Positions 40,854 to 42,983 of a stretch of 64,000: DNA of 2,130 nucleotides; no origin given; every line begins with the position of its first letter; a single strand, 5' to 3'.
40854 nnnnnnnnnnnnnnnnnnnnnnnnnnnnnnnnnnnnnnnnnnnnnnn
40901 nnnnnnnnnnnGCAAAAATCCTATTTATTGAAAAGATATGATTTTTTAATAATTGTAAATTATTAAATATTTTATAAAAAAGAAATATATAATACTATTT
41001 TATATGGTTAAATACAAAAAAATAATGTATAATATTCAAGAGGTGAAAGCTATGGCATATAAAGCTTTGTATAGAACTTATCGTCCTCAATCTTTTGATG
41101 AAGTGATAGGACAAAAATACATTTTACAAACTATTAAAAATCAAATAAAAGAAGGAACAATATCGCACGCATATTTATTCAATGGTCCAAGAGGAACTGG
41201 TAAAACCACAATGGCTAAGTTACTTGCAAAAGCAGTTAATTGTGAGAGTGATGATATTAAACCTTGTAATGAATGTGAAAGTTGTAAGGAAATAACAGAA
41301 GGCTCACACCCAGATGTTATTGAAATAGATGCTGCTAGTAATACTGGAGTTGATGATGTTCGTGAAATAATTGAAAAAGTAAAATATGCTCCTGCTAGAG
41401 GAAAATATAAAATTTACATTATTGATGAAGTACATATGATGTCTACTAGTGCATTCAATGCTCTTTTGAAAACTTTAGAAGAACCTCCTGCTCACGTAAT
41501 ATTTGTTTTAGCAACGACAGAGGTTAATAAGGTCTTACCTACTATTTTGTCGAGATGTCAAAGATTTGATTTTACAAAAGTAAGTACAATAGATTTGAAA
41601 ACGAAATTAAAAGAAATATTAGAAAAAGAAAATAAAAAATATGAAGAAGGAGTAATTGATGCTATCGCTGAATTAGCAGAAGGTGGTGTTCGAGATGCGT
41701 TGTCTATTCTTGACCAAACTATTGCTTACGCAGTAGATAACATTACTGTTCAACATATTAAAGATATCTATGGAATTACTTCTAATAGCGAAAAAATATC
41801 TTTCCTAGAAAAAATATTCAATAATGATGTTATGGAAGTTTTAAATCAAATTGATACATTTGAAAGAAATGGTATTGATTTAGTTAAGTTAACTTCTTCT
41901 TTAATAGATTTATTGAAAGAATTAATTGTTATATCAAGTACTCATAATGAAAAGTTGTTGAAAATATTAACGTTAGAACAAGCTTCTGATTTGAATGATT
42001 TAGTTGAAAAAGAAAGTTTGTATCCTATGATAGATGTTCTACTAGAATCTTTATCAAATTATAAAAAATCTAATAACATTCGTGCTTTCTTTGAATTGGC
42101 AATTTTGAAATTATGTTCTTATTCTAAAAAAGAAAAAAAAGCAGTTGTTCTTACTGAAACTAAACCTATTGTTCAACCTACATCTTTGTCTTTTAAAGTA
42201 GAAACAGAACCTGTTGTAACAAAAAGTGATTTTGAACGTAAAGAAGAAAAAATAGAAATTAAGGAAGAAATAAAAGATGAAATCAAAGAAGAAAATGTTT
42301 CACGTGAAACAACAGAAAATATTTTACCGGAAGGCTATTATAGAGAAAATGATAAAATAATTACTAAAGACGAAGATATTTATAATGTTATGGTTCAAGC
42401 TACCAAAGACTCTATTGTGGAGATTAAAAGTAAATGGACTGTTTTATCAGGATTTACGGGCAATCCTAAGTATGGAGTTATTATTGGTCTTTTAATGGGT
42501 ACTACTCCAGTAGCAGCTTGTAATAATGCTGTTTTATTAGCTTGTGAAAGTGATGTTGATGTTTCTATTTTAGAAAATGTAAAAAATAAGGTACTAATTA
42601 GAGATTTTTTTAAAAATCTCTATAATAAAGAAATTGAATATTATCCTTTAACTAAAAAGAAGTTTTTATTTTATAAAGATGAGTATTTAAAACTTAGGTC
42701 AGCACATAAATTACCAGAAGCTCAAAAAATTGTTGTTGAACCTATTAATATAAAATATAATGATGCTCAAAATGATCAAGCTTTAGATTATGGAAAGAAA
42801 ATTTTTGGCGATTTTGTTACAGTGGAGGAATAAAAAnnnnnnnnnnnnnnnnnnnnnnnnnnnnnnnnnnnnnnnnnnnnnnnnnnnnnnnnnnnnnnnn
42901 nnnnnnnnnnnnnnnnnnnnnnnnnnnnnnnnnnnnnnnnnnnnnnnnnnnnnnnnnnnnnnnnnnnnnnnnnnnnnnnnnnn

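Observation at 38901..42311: Cluster of three canonical parS sites within 3.4 kb on the right ori-proximal flank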

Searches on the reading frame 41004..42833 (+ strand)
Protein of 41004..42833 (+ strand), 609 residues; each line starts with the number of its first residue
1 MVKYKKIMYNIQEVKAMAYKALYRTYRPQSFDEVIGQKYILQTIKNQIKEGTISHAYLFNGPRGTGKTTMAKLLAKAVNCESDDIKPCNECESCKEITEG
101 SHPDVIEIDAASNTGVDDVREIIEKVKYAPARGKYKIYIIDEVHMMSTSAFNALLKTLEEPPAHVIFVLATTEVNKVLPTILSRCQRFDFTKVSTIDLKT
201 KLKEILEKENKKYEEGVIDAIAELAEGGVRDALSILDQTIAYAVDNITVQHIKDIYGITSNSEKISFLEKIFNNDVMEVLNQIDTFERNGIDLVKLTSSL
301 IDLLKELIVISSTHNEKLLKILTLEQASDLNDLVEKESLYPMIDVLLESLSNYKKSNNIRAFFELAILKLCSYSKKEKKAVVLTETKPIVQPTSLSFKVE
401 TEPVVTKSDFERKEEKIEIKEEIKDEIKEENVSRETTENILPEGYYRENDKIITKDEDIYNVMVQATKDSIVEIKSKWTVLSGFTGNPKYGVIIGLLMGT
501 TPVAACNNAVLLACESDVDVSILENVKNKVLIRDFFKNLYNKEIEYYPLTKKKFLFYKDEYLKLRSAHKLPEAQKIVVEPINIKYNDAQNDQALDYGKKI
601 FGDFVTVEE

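Call 8: search_protein_families(library=ncbifam, proteins=[window:41004-42833:+])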
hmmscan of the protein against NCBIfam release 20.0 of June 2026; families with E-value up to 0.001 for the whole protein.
window:41004-42833:+ (609 aa): 77 families (the best 25 are shown)
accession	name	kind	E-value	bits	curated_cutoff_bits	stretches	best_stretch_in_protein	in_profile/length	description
NF004046.1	PRK05563.1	equivalog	8.2e-159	530.1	400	1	18-576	1-548/567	DNA polymerase III subunit gamma/tau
NF011512.0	PRK14950.1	equivalog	5.5e-136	455.1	593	1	17-548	1-541/585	DNA polymerase III subunits gamma and tau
TIGR02397.1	dnaX_nterm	equivalog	2.3e-135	451.4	250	1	19-371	1-355/355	DNA polymerase III subunit gamma/tau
NF011510.0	PRK14948.1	equivalog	1.3e-121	407.4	593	1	16-438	2-429/640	DNA polymerase III subunit gamma/tau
NF011526.0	PRK14965.1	equivalog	9.8e-120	401.1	670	1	17-434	1-423/578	DNA polymerase III subunits gamma and tau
NF006585.0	PRK09111.1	equivalog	2.6e-119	399.6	604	1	12-409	20-429/616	DNA polymerase III subunit gamma/tau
NF011514.0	PRK14953.1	equivalog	3.8e-116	388.9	536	1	17-454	1-421/488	DNA polymerase III subunits gamma and tau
NF004549.0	PRK05896.1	equivalog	2.5e-115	386.6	578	1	20-459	4-405/642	DNA polymerase III subunits gamma and tau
NF005942.0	PRK07994.1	equivalog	5.2e-113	379.3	613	1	17-432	1-418/655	DNA polymerase III subunit gamma/tau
NF011531.0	PRK14971.1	equivalog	2.7e-107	360.1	685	1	24-438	9-428/614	DNA polymerase III subunit gamma/tau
NF005173.0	PRK06647.1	equivalog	2.4e-104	350.2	623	1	18-539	2-527/568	DNA polymerase III subunits gamma and tau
NF011523.0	PRK14962.1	equivalog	5.1e-103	345.4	576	1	20-425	2-381/474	DNA polymerase III subunits gamma and tau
NF004962.0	PRK06305.1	equivalog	6.7e-103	345.4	559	1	18-430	3-399/465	DNA polymerase III subunits gamma and tau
NF011524.0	PRK14963.1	equivalog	1.8e-102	344.5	601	1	21-306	3-287/647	DNA polymerase III subunits gamma and tau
NF011522.0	PRK14961.1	equivalog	4.1e-94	315.4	562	1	17-373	1-360/363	DNA polymerase III subunits gamma and tau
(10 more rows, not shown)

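Call 16: find_related_loci(query=window:41004-42833:+, collection=genome_contigs, flank=10000)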
Query window:41004-42833:+ (609 aa) in genome_contigs; peptide patterns used: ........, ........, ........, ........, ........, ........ (x = any residue, [..] = any of these).
598 stretches matched a pattern (row limit reached: there are more); 528 encode a relative of the query (tblastn E <= 1e-3); the best 80 are kept; 80 distinct loci.
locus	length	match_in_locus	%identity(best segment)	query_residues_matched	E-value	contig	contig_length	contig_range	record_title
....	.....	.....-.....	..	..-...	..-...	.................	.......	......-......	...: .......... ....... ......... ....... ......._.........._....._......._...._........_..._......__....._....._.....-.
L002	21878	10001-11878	46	4-602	3e-166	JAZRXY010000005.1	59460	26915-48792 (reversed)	MAG: Bacilli bacterium isolate T1900044950_TA20190003.MAGScoT_cleanbin_000075 SGB_3602_k141_929218, whole genome shotgun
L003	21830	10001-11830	45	17-609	6e-166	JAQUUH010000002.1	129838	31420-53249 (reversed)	MAG: Bacilli bacterium isolate STD2_139 NODE_381_length_129838_cov_15.798467_Sandtown_D2, whole genome shotgun sequence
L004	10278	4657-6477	47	17-609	2e-164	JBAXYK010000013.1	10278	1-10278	MAG: Bacilli bacterium isolate SO_2016_CLC_T1_15 scaffold07316_PH3_Jul14_2016, whole genome shotgun sequence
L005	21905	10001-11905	44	17-609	6e-161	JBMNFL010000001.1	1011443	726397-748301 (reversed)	MAG: Bacilli bacterium isolate SBF912LR0FQ0020 contig_27665, whole genome shotgun sequence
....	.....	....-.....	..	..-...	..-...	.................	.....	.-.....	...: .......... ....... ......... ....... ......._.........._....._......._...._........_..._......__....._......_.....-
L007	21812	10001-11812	43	8-579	8e-148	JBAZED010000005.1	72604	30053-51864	MAG: Bacilli bacterium isolate SO_2017_LW3_117 NODE_720_length_72604_cov_3.271272_LW162_2017, whole genome shotgun seque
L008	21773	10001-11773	42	12-609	1e-147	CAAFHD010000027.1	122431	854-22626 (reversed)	MAG TPA_asm: Bacilli bacterium, isolate HGM10900, WGS project CAAFHD010000000 data, contig: SRS146812_6_k99_84496, whole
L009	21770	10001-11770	43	17-609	2e-147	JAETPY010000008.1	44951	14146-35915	MAG: Erysipelotrichaceae bacterium isolate S24_Bin3 scaffold_839_2, whole genome shotgun sequence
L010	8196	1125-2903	42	12-606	3e-147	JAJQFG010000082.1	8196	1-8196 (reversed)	MAG: Erysipelotrichaceae bacterium isolate MO.1_4 NODE_799_length_8196_cov_24.988945, whole genome shotgun sequence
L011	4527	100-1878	41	12-609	5e-149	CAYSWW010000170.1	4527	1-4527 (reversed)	MAG TPA_asm: uncultured Coprobacillus sp. isolate SRP141132_co1_167 genome assembly, contig: NODE_16293_length_4527_cov_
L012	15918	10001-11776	42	8-579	6e-146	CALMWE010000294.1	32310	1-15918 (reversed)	MAG TPA_asm: uncultured Bacillales bacterium isolate SRR8859111_bin.165_CONCOCT_v1.1_MAG genome assembly, contig: ERZ164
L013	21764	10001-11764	43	17-609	2e-145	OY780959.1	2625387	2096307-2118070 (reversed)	MAG: Coprobacillaceae bacterium isolate 22225718-2d80-4950-8444-1fc93450ef0c genome assembly, chromosome: 1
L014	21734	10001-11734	42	5-576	1e-145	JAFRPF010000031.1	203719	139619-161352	MAG: Bacilli bacterium isolate RGIG2675 Goat_Omasum-3__c280389, whole genome shotgun sequence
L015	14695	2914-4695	41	12-603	1e-145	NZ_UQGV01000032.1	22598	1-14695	Uncultured Catenibacterium sp. isolate UMGS269, whole genome shotgun sequence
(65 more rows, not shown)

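Call 23: find_encoding_contigs(protein=window:41004-42830:+, flank=10000, max_places=6)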
Protein window:41004-42830:+ (609 aa): no gene with exactly this product is on record in the collection.

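Call 38: find_homologous_proteins(query=window:41052-42830:+, max_evalue=1e-30)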
Query window:41052-42830:+ (593 aa): 8000 proteins with E <= 1e-30 among 8000 candidates; the best 120 are listed.
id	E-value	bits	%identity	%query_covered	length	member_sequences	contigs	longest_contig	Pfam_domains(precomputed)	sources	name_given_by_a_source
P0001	0.0e+0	1285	100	100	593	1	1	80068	PF12169.14,PF06068.20,PF13604.13,PF00004.36,PF13401.13,PF22608.3,PF05496.19,PF13177.13,PF07728.21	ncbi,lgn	-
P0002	0.0e+0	1076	83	100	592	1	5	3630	PF12169.14,PF06068.20,PF13604.13,PF00004.36,PF13401.13,PF22608.3,PF05496.19,PF13177.13,PF07728.21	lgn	-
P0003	1.6e-285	966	73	100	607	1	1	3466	PF12169.14,PF13604.13,PF00004.36,PF13401.13,PF22608.3,PF05496.19,PF13177.13,PF07728.21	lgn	-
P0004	4.1e-285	964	73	100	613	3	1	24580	PF12169.14,PF06068.20,PF13604.13,PF00004.36,PF13401.13,PF22608.3,PF05496.19,PF13177.13,PF07728.21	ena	-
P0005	4.4e-281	951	73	100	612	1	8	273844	PF12169.14,PF06068.20,PF13604.13,PF00004.36,PF13401.13,PF22608.3,PF05496.19,PF13177.13,PF07728.21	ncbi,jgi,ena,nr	ncbi:MAG: DNA polymerase III subunit gamma/tau [Erysipelotrichaceae bacterium]|nr:DNA polymerase III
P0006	2.0e-196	672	-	-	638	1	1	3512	PF13173.13,PF13604.13,PF13245.13,PF00004.36,PF13401.13,PF22608.3,PF05496.19,PF13177.13,PF07728.21,PF03215.22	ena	-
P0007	3.6e-180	618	49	100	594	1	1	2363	PF12169.14,PF13604.13,PF00004.36,PF13401.13,PF22608.3,PF05496.19,PF13177.13,PF07728.21,PF03215.22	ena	-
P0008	1.3e-177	610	49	100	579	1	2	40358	PF12169.14,PF13604.13,PF00004.36,PF13401.13,PF22608.3,PF05496.19,PF13177.13,PF04851.22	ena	-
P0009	9.3e-177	607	49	100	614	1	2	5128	PF13173.13,PF12169.14,PF06068.20,PF13604.13,PF00004.36,PF13401.13,PF22608.3,PF05496.19,PF13177.13,PF07728.21,PF03215.22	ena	-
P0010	1.3e-176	606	49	100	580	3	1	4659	PF12169.14,PF13604.13,PF00004.36,PF13401.13,PF22608.3,PF05496.19,PF13177.13,PF07728.21,PF03215.22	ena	-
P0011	2.0e-176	606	49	100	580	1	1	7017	PF12169.14,PF13604.13,PF00004.36,PF13401.13,PF22608.3,PF05496.19,PF13177.13,PF07728.21,PF03215.22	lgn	-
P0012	3.7e-176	605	49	100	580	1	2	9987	PF12169.14,PF13604.13,PF00004.36,PF13401.13,PF22608.3,PF05496.19,PF13177.13,PF07728.21,PF03215.22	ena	-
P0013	4.7e-176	605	50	100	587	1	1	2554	PF12169.14,PF06068.20,PF13604.13,PF00004.36,PF13401.13,PF22608.3,PF05496.19,PF13177.13,PF07728.21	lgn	-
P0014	5.1e-176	604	51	95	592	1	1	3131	PF13173.13,PF12169.14,PF06068.20,PF00004.36,PF13401.13,PF22608.3,PF05496.19,PF13177.13,PF07728.21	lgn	-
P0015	5.2e-176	604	49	100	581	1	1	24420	PF12169.14,PF06068.20,PF13604.13,PF00004.36,PF13401.13,PF22608.3,PF05496.19,PF13177.13,PF07728.21,PF03215.22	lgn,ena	-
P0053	1.2e-171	590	47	100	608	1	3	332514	PF13173.13,PF12169.14,PF06068.20,PF13604.13,PF00004.36,PF13401.13,PF22608.3,PF05496.19,PF13177.13,PF07728.21,PF03215.22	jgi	-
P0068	4.9e-170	585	47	100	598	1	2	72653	PF13173.13,PF12169.14,PF07724.21,PF13604.13,PF00004.36,PF13401.13,PF22608.3,PF05496.19,PF13177.13,PF07728.21,PF03215.22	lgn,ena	-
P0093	1.8e-166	573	47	100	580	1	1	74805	PF12169.14,PF07724.21,PF13604.13,PF00004.36,PF13401.13,PF22608.3,PF05496.19,PF13177.13,PF07728.21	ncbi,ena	-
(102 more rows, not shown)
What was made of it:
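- Tried and rejected: The 609-aa DnaX ORF found nothing, because the true start is M17 (calls 23, 38).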

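Call 39: find_encoding_contigs(protein=P0005, flank=10000, max_places=4)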
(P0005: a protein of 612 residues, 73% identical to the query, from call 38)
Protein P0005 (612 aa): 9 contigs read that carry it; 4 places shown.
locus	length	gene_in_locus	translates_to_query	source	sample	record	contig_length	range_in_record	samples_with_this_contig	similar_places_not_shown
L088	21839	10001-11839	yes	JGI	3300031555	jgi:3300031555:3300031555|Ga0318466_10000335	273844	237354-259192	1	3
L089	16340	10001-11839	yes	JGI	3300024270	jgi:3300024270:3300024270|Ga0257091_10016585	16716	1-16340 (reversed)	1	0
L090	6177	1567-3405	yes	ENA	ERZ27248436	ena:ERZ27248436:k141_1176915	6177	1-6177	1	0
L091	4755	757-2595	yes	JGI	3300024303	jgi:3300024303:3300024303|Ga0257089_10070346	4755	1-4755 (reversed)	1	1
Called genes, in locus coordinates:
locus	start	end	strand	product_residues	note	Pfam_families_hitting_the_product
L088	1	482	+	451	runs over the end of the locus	PF11638:DnaA_N, PF00308:Bac_DnaA, PF01695:IstB_IS21, PF13401:AAA_22 (faint), PF08299:Bac_DnaA_C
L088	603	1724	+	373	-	PF00712:DNA_pol3_beta, PF02767:DNA_pol3_beta_2, PF02768:DNA_pol3_beta_3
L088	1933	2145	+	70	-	PF13275:S4_2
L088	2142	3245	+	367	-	PF02463:SMC_N, PF13175:AAA_15 (weak), PF13476:AAA_23, PF13304:AAA_21, PF02463:SMC_N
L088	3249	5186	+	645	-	PF02518:HATPase_c, PF00204:DNA_gyraseB, PF01751:Toprim, PF00986:DNA_gyraseB_C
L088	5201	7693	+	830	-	PF00521:DNA_topoisoIV, PF03989:DNA_gyraseA_C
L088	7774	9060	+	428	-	PF02403:Seryl_tRNA_N, PF00587:tRNA-synt_2b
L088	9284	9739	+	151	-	PF00383:dCMP_cyt_deam_1, PF14437:MafB19-deam, PF14439:Bd3614-deam (weak)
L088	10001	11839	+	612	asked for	PF05496:RuvB_N (faint), PF06068:TIP49 (faint), PF13177:DNA_pol3_delta2, PF13604:AAA_30 (weak), PF00004:AAA, PF07728:AAA_5 (weak), PF22608:DNAX_ATPase_lid, PF12169:DNA_pol3_gamma3, +1 more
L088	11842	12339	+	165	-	PF00692:dUTPase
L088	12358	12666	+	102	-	PF02575:YbaB_DNA_bd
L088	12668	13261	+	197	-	PF21176:RecR_HhH, PF01751:Toprim, PF13662:Toprim_4, PF21175:RecR_C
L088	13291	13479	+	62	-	-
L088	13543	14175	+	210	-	PF02223:Thymidylate_kin, PF13521:AAA_28 (weak)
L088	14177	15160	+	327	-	PF13177:DNA_pol3_delta2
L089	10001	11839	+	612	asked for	PF05496:RuvB_N (faint), PF06068:TIP49 (faint), PF13177:DNA_pol3_delta2, PF13604:AAA_30 (weak), PF00004:AAA, PF07728:AAA_5 (weak), PF22608:DNAX_ATPase_lid, PF12169:DNA_pol3_gamma3, +1 more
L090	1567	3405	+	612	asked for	PF05496:RuvB_N (faint), PF06068:TIP49 (faint), PF13177:DNA_pol3_delta2, PF13604:AAA_30 (weak), PF00004:AAA, PF07728:AAA_5 (weak), PF22608:DNAX_ATPase_lid, PF12169:DNA_pol3_gamma3, +1 more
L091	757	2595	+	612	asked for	PF05496:RuvB_N (faint), PF06068:TIP49 (faint), PF13177:DNA_pol3_delta2, PF13604:AAA_30 (weak), PF00004:AAA, PF07728:AAA_5 (weak), PF22608:DNAX_ATPase_lid, PF12169:DNA_pol3_gamma3, +1 more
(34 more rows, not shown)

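Call 40: find_encoding_contigs(protein=P0004, flank=10000, max_places=3)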
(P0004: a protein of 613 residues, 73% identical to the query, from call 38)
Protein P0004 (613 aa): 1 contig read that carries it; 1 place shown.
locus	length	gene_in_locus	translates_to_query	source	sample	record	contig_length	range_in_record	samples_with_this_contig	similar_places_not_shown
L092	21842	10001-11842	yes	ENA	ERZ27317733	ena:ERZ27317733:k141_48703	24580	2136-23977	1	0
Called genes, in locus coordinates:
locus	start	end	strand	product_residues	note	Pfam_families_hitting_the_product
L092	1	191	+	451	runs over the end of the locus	PF11638:DnaA_N, PF00308:Bac_DnaA, PF01695:IstB_IS21, PF13401:AAA_22 (faint), PF08299:Bac_DnaA_C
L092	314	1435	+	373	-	PF00712:DNA_pol3_beta, PF02767:DNA_pol3_beta_2, PF02768:DNA_pol3_beta_3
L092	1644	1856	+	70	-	PF13275:S4_2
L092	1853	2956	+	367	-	PF02463:SMC_N, PF13175:AAA_15, PF13476:AAA_23, PF13304:AAA_21 (weak), PF02463:SMC_N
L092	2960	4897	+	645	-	PF02518:HATPase_c, PF00204:DNA_gyraseB, PF01751:Toprim, PF00986:DNA_gyraseB_C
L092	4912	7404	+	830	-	PF00521:DNA_topoisoIV, PF03989:DNA_gyraseA_C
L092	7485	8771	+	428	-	PF02403:Seryl_tRNA_N, PF00587:tRNA-synt_2b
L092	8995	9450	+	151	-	PF00383:dCMP_cyt_deam_1, PF14437:MafB19-deam, PF14439:Bd3614-deam (weak)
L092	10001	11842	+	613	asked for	PF05496:RuvB_N (faint), PF06068:TIP49 (faint), PF13177:DNA_pol3_delta2, PF13604:AAA_30 (weak), PF00004:AAA, PF07728:AAA_5 (weak), PF22608:DNAX_ATPase_lid, PF12169:DNA_pol3_gamma3, +1 more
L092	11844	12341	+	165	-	PF00692:dUTPase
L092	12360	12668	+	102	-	PF02575:YbaB_DNA_bd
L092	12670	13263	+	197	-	PF21176:RecR_HhH, PF02132:RecR_ZnF (weak), PF01751:Toprim, PF13662:Toprim_4, PF21175:RecR_C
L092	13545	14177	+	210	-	PF02223:Thymidylate_kin, PF13521:AAA_28 (weak)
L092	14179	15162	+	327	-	PF13177:DNA_pol3_delta2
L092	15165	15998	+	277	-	PF04468:PSP1, PF28472:PSP1_3rd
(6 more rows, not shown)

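Call 41: find_encoding_contigs(protein=P0002, flank=10000, max_places=5)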
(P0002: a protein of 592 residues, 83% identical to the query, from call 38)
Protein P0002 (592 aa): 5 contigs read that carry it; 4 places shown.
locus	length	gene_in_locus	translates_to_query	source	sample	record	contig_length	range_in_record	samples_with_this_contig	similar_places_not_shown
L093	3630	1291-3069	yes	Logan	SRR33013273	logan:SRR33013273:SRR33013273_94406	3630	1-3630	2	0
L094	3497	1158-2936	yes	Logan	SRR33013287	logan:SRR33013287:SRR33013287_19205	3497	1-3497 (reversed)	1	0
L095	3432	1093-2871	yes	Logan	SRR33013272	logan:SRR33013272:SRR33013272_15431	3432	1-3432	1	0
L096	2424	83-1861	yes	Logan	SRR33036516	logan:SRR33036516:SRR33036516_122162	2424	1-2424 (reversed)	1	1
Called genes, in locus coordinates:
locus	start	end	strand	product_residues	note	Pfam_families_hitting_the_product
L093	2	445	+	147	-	?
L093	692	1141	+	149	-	PF00383:dCMP_cyt_deam_1, PF14437:MafB19-deam, PF14439:Bd3614-deam (weak)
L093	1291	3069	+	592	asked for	PF05496:RuvB_N (faint), PF06068:TIP49 (faint), PF13177:DNA_pol3_delta2, PF13604:AAA_30 (weak), PF00004:AAA, PF07728:AAA_5 (weak), PF22608:DNAX_ATPase_lid, PF12169:DNA_pol3_gamma3, +1 more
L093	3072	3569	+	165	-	PF00692:dUTPase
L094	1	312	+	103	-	?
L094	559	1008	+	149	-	PF00383:dCMP_cyt_deam_1, PF14437:MafB19-deam, PF14439:Bd3614-deam (weak)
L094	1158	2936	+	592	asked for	PF05496:RuvB_N (faint), PF06068:TIP49 (faint), PF13177:DNA_pol3_delta2, PF13604:AAA_30 (weak), PF00004:AAA, PF07728:AAA_5 (weak), PF22608:DNAX_ATPase_lid, PF12169:DNA_pol3_gamma3, +1 more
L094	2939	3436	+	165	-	PF00692:dUTPase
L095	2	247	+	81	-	?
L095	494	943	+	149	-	PF00383:dCMP_cyt_deam_1, PF14437:MafB19-deam, PF14439:Bd3614-deam (weak)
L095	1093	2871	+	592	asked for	PF05496:RuvB_N (faint), PF06068:TIP49 (faint), PF13177:DNA_pol3_delta2, PF13604:AAA_30 (weak), PF00004:AAA, PF07728:AAA_5 (weak), PF22608:DNAX_ATPase_lid, PF12169:DNA_pol3_gamma3, +1 more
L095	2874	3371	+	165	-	PF00692:dUTPase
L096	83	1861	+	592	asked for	PF05496:RuvB_N (faint), PF06068:TIP49 (faint), PF13177:DNA_pol3_delta2, PF13604:AAA_30 (weak), PF00004:AAA, PF07728:AAA_5 (weak), PF22608:DNAX_ATPase_lid, PF12169:DNA_pol3_gamma3, +1 more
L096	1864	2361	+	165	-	PF00692:dUTPase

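Call 58: find_encoding_contigs(protein=P0053, flank=10000, max_places=1)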
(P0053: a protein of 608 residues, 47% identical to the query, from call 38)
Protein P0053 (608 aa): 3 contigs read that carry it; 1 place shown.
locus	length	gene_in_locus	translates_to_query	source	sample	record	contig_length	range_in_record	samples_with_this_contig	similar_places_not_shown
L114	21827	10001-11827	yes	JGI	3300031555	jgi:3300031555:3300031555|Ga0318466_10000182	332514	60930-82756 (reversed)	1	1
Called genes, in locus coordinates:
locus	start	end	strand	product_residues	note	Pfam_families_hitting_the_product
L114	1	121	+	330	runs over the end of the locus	PF13365:Trypsin_2 (weak)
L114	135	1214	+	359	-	PF00089:Trypsin, PF13365:Trypsin_2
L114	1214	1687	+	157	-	PF02590:SPOUT_MTase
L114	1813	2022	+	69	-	PF13275:S4_2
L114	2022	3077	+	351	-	PF02463:SMC_N, PF13175:AAA_15, PF13476:AAA_23, PF13304:AAA_21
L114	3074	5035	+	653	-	PF02518:HATPase_c, PF00204:DNA_gyraseB, PF01751:Toprim, PF00986:DNA_gyraseB_C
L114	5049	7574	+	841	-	PF00521:DNA_topoisoIV, PF03989:DNA_gyraseA_C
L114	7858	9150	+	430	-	PF02403:Seryl_tRNA_N, PF00587:tRNA-synt_2b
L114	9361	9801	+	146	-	PF00383:dCMP_cyt_deam_1, PF14437:MafB19-deam, PF14439:Bd3614-deam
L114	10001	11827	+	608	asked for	PF03215:Rad17 (weak), PF05496:RuvB_N (weak), PF13604:AAA_30 (weak), PF13177:DNA_pol3_delta2, PF13401:AAA_22 (weak), PF00004:AAA, PF22608:DNAX_ATPase_lid, PF12169:DNA_pol3_gamma3, +3 more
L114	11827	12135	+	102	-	PF02575:YbaB_DNA_bd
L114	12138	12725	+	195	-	PF21176:RecR_HhH, PF02132:RecR_ZnF, PF01751:Toprim, PF13662:Toprim_4, PF21175:RecR_C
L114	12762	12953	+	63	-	-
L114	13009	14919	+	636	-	PF07228:SpoIIE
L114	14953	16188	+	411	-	PF01171:ATP_bind_3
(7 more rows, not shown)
